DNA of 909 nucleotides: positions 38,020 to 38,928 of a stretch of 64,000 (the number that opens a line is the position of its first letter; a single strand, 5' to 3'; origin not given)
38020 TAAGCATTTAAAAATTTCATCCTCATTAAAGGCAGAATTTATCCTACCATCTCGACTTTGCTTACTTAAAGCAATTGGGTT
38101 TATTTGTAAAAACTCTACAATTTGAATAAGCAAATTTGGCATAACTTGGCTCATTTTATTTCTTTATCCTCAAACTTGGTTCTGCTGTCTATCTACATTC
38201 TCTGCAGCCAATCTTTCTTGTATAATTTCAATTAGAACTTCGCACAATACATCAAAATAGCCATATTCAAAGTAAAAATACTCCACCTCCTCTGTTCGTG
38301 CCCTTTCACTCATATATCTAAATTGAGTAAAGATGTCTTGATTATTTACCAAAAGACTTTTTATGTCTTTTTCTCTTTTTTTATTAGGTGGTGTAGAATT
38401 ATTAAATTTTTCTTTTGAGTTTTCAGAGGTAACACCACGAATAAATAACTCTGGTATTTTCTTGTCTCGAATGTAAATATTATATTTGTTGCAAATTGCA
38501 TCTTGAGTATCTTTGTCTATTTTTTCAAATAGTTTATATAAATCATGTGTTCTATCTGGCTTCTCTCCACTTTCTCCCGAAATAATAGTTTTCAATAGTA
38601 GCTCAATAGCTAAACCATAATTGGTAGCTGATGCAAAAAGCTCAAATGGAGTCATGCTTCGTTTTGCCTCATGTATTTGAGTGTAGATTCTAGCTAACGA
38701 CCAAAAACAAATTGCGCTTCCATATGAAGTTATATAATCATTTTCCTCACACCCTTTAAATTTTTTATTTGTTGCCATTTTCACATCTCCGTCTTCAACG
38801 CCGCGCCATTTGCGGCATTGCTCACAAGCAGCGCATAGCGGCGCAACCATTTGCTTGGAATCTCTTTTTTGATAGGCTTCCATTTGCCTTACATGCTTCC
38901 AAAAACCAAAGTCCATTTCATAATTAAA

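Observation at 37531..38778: HEPN-like gene packed upstream of a nuclease-methylase pair inside one repeat-bounded cassette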

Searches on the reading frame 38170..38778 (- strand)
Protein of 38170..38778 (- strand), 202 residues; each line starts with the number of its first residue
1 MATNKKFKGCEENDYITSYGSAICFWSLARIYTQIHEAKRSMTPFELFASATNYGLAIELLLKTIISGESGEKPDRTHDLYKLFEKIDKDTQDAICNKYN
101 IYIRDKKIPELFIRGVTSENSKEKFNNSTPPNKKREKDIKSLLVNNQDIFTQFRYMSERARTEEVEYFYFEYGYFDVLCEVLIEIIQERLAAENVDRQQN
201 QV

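Call 4: search_protein_families(library=pfam, proteins=[window:38170-38778:-], max_evalue=1)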
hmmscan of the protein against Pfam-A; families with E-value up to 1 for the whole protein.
window:38170-38778:- (202 aa): 2 families
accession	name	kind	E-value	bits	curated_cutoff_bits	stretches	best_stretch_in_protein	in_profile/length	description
PF05168.19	HEPN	-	0.00025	21.6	22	1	49-93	26-69/117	HEPN domain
PF03682.18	UPF0158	-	0.091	13.2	21.1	1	78-167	43-133/157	Uncharacterised protein family (UPF0158)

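Call 5: search_protein_families(library=ncbifam, proteins=[window:38170-38778:-], max_evalue=1)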
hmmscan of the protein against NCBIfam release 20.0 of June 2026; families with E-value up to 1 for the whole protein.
window:38170-38778:- (202 aa): 1 family
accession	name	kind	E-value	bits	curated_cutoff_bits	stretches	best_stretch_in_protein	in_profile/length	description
NF007377.0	PRK09885.1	equivalog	0.028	14.9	153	1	85-201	12-117/132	type II toxin-antitoxin system YafO family toxin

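Call 6: search_protein_families(library=padloc, proteins=[window:38170-38778:-], max_evalue=1)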
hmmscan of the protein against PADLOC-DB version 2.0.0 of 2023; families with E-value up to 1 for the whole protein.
window:38170-38778:- (202 aa): 1 family
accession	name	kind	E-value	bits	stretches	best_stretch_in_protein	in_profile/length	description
PDLC04365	PDC-M04B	-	0.018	13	1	75-128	5-59/176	-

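Call 7: search_solved_structures(query=window:38170-38778:-, max_evalue=10, show_alignments=3)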
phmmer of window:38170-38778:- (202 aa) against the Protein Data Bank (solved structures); distinct sequences matched with E-value up to 10: 0.

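Call 9: find_homologous_proteins(query=window:38170-38778:-, max_evalue=0.001)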
Query window:38170-38778:- (202 aa): 5 proteins with E <= 0.001 among 47 candidates.
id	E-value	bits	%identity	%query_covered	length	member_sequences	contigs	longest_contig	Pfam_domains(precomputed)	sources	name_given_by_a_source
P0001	4.8e-130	449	100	100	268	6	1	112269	-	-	-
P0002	1.0e-114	399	89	100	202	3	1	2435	-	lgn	-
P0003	9.2e-84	298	72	95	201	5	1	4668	-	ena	-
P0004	7.8e-35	138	43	92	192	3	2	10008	PF05168.20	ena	-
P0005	2.4e-33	133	42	92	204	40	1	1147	-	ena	-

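Call 11: find_encoding_contigs(protein=P0002, flank=8000)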
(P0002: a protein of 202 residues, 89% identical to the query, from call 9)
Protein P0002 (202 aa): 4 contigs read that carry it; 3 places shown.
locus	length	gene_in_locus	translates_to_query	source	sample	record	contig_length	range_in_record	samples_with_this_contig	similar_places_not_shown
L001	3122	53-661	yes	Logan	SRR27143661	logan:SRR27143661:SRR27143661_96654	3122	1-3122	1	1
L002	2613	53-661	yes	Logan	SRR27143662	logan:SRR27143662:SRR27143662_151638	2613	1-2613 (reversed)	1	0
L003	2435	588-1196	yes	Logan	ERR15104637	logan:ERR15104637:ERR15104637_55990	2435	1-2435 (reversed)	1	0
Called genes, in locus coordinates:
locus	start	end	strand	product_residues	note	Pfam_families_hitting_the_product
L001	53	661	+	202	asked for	-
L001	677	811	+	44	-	-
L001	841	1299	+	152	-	-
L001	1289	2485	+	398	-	PF07669:Eco57I, PF02384:N6_Mtase (weak)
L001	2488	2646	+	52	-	-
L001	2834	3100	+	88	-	-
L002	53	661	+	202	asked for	-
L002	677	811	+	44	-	-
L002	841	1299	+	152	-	-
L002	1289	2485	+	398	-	PF07669:Eco57I, PF02384:N6_Mtase (weak)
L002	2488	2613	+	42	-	?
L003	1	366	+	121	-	?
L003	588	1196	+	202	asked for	-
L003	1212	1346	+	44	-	-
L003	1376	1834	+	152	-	-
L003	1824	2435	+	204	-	?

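Call 12: find_encoding_contigs(protein=P0003, flank=8000)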
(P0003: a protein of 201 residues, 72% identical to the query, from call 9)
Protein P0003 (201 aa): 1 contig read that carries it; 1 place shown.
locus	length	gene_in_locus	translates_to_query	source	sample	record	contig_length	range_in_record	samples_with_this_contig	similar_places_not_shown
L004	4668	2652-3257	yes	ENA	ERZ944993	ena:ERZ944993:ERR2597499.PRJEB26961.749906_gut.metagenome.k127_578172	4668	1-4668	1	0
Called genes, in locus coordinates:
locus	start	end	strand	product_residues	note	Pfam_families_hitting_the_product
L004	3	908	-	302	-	?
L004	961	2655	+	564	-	PF00920:ILVD_EDD_N, PF24877:ILV_EDD_C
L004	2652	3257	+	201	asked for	-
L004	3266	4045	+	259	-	-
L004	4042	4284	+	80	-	-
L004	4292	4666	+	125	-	?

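Call 13: find_encoding_contigs(protein=P0004, flank=8000)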
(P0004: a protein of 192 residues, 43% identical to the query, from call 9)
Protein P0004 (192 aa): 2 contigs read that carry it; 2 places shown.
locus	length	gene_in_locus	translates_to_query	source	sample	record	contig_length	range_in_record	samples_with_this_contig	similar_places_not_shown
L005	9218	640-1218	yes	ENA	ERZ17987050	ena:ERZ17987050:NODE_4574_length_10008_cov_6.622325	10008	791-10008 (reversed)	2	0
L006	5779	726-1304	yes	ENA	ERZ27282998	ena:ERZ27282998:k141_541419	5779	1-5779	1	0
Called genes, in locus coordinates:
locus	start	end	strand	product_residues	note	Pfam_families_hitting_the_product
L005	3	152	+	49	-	?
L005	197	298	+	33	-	-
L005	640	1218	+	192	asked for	PF05168:HEPN (faint)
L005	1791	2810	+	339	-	-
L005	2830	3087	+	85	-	-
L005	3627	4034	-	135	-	-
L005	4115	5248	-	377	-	-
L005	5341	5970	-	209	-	-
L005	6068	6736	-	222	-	-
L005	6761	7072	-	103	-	-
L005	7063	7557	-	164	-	-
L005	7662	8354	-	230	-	-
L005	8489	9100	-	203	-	-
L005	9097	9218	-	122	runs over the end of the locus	PF24692:DUF7659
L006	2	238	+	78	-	?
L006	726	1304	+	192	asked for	PF05168:HEPN (faint)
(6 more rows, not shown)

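Call 14: find_encoding_contigs(protein=P0005, flank=8000)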
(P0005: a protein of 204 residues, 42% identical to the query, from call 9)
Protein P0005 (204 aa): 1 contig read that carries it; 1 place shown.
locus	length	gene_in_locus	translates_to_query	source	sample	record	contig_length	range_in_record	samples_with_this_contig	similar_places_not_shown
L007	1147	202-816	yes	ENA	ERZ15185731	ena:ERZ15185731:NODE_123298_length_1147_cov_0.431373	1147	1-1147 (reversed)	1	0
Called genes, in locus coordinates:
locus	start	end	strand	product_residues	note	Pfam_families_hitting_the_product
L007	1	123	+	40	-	?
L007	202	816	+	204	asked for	-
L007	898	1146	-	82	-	?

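Call 21: find_homologous_proteins(query=A1, max_evalue=0.01)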
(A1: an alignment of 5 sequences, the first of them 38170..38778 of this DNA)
Query A1 (5 sequences) (202 aa, profile of the alignment): 37 proteins with E <= 0.01 among 8000 candidates.
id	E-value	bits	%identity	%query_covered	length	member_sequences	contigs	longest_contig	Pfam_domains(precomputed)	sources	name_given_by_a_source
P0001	1.0e-102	360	100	100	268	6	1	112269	-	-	-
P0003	1.4e-102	359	72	95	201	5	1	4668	-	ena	-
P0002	6.3e-102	357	89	100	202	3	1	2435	-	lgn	-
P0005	5.4e-96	338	42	92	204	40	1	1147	-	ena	-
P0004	1.1e-94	333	43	92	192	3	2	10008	PF05168.20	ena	-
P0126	3.7e-63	230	40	88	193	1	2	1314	-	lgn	-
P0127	4.5e-56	207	42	91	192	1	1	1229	-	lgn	-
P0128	5.6e-56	207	40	96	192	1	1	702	-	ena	-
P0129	7.2e-56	207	40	93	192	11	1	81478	-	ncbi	-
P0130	5.6e-55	204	37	98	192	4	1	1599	-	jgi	jgi:HEPN domain-containing protein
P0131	8.4e-55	203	41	92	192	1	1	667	-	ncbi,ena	-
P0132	1.6e-54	202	41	95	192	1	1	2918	-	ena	-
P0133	2.6e-54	202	39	93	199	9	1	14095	-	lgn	-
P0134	3.2e-54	201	37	88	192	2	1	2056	-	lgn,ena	-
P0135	7.2e-53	197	40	88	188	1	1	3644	-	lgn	-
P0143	2.5e-44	169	35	95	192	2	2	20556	-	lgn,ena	-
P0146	5.3e-11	60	29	66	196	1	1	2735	PF05168.20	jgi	jgi:hypothetical protein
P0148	1.7e-10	59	32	77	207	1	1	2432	PF05168.20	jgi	jgi:HEPN domain-containing protein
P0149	7.0e-8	50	27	66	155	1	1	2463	PF05168.20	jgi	jgi:hypothetical protein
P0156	4.7e-3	34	39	30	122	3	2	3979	PF05168.20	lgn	-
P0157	5.1e-3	34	29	33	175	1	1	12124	PF05168.20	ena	-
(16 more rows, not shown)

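Call 23: find_encoding_contigs(protein=P0129, flank=6000, max_places=3)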
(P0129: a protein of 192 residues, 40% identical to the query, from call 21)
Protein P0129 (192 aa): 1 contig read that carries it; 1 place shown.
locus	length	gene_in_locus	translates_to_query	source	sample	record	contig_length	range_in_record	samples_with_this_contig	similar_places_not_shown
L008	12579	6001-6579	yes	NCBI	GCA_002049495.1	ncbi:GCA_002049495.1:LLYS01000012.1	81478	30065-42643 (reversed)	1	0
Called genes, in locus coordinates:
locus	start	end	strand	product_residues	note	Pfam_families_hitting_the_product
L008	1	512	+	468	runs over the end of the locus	PF00294:PfkB, PF01467:CTP_transf_like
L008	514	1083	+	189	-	PF13580:SIS_2, PF01380:SIS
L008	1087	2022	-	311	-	PF01545:Cation_efflux, PF16916:ZT_dimer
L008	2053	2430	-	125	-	PF01042:Ribonuc_L-PSP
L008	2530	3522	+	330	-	-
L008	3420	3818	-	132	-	-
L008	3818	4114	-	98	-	-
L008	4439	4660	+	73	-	-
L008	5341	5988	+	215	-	-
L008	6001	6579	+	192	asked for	-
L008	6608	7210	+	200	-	-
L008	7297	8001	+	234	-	-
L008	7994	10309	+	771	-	PF00270:DEAD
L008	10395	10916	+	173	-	-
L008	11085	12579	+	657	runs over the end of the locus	PF00270:DEAD (faint), PF04851:ResIII, PF17757:UvrB_inter, PF27431:UvrB_3rd, PF00271:Helicase_C, PF12344:UvrB, PF02151:UVR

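Call 24: find_encoding_contigs(protein=P0143, flank=6000, max_places=3)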
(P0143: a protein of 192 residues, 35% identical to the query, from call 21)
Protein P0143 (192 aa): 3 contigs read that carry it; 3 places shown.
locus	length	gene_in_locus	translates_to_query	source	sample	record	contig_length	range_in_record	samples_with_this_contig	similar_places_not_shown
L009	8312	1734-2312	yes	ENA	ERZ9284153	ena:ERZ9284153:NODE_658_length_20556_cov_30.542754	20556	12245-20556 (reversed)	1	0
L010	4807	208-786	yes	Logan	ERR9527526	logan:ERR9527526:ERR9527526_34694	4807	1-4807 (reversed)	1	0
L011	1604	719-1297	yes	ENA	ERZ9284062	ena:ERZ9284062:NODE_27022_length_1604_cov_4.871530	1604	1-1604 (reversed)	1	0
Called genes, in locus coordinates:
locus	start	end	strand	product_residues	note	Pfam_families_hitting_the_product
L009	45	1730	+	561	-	PF20706:GT4-conflict (weak), PF00534:Glycos_transf_1, PF13692:Glyco_trans_1_4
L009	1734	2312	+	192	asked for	-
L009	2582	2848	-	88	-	-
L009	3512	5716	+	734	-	-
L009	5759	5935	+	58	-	PF12244:DUF3606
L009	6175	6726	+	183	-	-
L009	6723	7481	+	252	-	PF02498:Bro-N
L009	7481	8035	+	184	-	PF13392:HNH_3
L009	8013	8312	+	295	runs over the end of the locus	PF13479:AAA_24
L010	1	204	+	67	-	?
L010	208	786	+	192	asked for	-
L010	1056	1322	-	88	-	-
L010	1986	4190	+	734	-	-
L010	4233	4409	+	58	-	PF12244:DUF3606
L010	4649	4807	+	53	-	?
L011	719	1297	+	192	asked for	-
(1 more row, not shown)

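Call 29: search_solved_structures(query=A2, max_evalue=10, show_alignments=3)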
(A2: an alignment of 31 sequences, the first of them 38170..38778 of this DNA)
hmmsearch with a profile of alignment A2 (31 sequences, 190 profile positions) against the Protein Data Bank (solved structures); distinct sequences matched with E-value up to 10: 1.
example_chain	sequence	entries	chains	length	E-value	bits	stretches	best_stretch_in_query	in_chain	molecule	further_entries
5ubw_A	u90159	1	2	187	0.32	13.7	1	72-113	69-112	Deubiquitinase SseL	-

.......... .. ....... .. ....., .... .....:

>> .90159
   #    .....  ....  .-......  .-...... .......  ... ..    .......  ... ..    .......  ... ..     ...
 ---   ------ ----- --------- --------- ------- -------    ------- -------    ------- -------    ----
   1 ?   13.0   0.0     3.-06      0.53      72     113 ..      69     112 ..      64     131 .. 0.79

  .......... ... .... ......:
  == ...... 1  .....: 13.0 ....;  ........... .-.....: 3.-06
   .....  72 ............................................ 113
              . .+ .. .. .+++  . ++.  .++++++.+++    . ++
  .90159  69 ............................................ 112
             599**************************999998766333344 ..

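Call 30: search_protein_families(library=pfam, alignment_id=A2, max_evalue=0.01)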
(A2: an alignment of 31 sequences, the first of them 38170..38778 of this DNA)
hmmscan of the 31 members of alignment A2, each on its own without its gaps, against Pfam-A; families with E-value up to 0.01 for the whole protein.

A. member 1, window:38170-38778:- (202 aa): 1 family
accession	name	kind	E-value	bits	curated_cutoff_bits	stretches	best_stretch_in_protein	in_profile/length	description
PF05168.19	HEPN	-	0.00025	21.6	22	1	49-93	26-69/117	HEPN domain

B. families by the number of members that match (of 31 scanned): 3 families
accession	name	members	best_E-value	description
PF05168.19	HEPN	27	1.2e-06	HEPN domain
PF04391.17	DUF533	1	1.3e-05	Protein of unknown function (DUF533)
PF22909.1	Caulimovir_coat_dom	1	0.0098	Caulimovirus coat protein, conserved domain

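Call 32: search_protein_representatives(alignment_id=A1)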
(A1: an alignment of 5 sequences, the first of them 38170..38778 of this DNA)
Query: 5 sequences, 198 profile positions. Proteins with E-value up to 0.001 (for the whole library): 447; up to 1e-10: 45; up to 1e-30: 5. The best 150 are listed.
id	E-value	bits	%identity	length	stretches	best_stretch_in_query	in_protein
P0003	4.3e-103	359.2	-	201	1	1-196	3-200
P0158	1.3e-54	200.9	-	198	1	22-193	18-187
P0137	1.1e-48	181.6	-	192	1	10-197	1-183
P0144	4.1e-42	160.1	-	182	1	17-193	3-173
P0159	1.1e-32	129.4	-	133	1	63-190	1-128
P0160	8.7e-27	110.1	-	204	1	16-186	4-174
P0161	2.2e-24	102.3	-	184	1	11-187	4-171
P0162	1.1e-23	100.0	-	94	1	10-104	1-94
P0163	1.7e-21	92.9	-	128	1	76-196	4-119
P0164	9.9e-17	77.3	-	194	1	24-193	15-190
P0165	4.1e-15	72.0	-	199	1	15-189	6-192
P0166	9.0e-15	70.9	-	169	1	43-196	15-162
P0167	1.2e-14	70.5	-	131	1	113-197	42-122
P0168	1.3e-14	70.4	-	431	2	37-189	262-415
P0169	1.6e-13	66.8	-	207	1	45-196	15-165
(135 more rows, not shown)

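Call 33: predict_structure(alignment_id=A2)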
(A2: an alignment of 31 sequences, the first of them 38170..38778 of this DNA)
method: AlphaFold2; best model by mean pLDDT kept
length: 202 residues; sequences in the alignment: 31
mean_pLDDT: 84.9   pTM: 0.86
mean pLDDT of the five models: 84.9, 84.6, 84.4, 83.9, 82.2
residues with pLDDT >= 90: 90; 70-90: 78; 50-70: 32; < 50: 2
segments of 3 or more residues with pLDDT < 50: none
pLDDT, mean of each block of 10 residues (from residue 1): 63 82 97 87 83 97 94 89 96 97 90 76 66 78 90 75 78 96 95 72 63
secondary structure, 60 per line:
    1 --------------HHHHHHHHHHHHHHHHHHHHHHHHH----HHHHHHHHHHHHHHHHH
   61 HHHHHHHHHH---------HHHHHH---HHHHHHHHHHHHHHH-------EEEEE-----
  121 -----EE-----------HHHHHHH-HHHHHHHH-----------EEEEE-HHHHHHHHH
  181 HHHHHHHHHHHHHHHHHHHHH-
elements in order: H15-39 H44-70 H80-85 H89-103 E111-115 H139-145 H147-154 E166-170 H172-201

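Call 39: fold_search(model_id=the predicted structure, library=pdb)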
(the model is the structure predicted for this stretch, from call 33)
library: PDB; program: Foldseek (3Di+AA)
matches with E <= 10: 103; with E <= 0.001: 0
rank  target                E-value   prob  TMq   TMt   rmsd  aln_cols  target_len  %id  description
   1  9dm3_MODEL_1_A        4.3e-01  0.35  0.27  0.35   8.0       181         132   11  De novo design of proteins that bind naphthalenediimides, powerful photooxidants with tunable photophysical pr (released 2025-03-05)
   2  1ufb_A                8.5e-01  0.38  0.30  0.45   9.8       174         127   12  Crystal structure of TT1696 from Thermus thermophilus HB8 (released 2003-11-28)
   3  5z68_B                1.1e+00  0.09  0.21  0.12  15.1       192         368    8  Structure of the recombination mediator protein RecF-ATP in RecFOR pathway (released 2018-04-18)
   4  9a5q_B                1.2e+00  0.13  0.26  0.15  14.6       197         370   11  Integrative model of TKRA-RECF by crosslinking MS and deep learning (released 2024-09-18)
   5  1rty_B                1.2e+00  0.08  0.21  0.24  16.0       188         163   11  Crystal Structure of Bacillus subtilis YvqK, a putative ATP-binding Cobalamin Adenosyltransferase, The North East Stru (released 2003-12-23)
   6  7wnl_D                1.5e+00  0.04  0.19  0.19  16.3       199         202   12  Crystal structure of a mutant Staphylococcus equorum manganese superoxide dismutase K38R and A121Y (released 2023-01-25)
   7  8yl8_A                2.0e+00  0.06  0.22  0.22  14.0       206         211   10  Crystal structure of the de novo designed protein 200 AA in the crystal form 2 (released 2024-10-16)
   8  9jqx_B                2.3e+00  0.06  0.24  0.09  19.2       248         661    9  CGP54626-bound-DGABAB (released 2025-10-01)
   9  5z69_B                2.9e+00  0.06  0.21  0.13  14.7       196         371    9  Structure of the recombination mediator protein RecF-ATPrS in RecFOR pathway (released 2018-10-17)
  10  3mds_A                2.9e+00  0.03  0.19  0.19  16.3       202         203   11  MAGANESE SUPEROXIDE DISMUTASE FROM THERMUS THERMOPHILUS (released 1994-01-31)
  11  8yl4_B                3.0e+00  0.03  0.20  0.20  16.7       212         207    9  Crystal structure of the de novo designed protein 200 AA in the crystal form 1 (released 2024-10-16)
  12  3bh1_A                3.0e+00  0.03  0.12  0.06  12.6        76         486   13  Crystal structure of protein DIP2346 from Corynebacterium diphtheriae (released 2007-12-11)
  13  3o10_A                3.2e+00  0.23  0.28  0.40   8.9       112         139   17  Crystal structure of the HEPN domain from human sacsin (released 2011-03-30)
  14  8paq_A                3.7e+00  0.14  0.25  0.31  10.1       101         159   11  Structure of the small subunit of the laccase-like Nlac protein from Pleurotus eryngii (released 2024-02-07)
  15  4yip_C                3.7e+00  0.04  0.19  0.19  16.6       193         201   10  X-ray structure of the iron/manganese cambialistic superoxide dismutase from Streptococcus mutans (released 2016-01-13)
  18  3o10_C                3.9e+00  0.10  0.23  0.31  10.7       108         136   17  Crystal structure of the HEPN domain from human sacsin (released 2011-03-30)
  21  8xeh_B                4.4e+00  0.30  0.44  0.64   6.5       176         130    4  Crystal structure of HEPN-MNT complex (released 2024-12-18)
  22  6m6u_I                4.4e+00  0.15  0.35  0.50   6.9       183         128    7  Crystal structure the toxin-antitoxin MntA-HpeT mutant-D39ED41E (released 2020-09-30)
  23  7bxo_G                4.4e+00  0.14  0.26  0.37   5.0        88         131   10  Crystal structure of the toxin-antitoxin with AMP-PNP (released 2020-09-30)
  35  3o10_D                5.4e+00  0.09  0.23  0.31  10.6       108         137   15  Crystal structure of the HEPN domain from human sacsin (released 2011-03-30)
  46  5fsh_B                6.3e+00  0.07  0.29  0.15  12.6       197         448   13  Crystal structure of Thermus thermophilus Csm6 (released 2016-01-27)
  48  7ae8_D                6.7e+00  0.09  0.35  0.44   7.5       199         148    6  Crystal structure of HEPN(R102A) toxin (released 2020-12-30)
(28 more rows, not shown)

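Call 41: find_related_loci(query=A2, collection=viral_contigs, flank=6000)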
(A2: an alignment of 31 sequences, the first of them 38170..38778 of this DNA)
Query A2 (202 aa) in viral_contigs; peptide patterns used: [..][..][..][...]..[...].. (x = any residue, [..] = any of these).
64 stretches matched a pattern; 1 encode a relative of the query (tblastn E <= 1e-3); 1 distinct loci.
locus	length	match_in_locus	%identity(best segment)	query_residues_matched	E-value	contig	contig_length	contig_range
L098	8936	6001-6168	36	52-106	5e-6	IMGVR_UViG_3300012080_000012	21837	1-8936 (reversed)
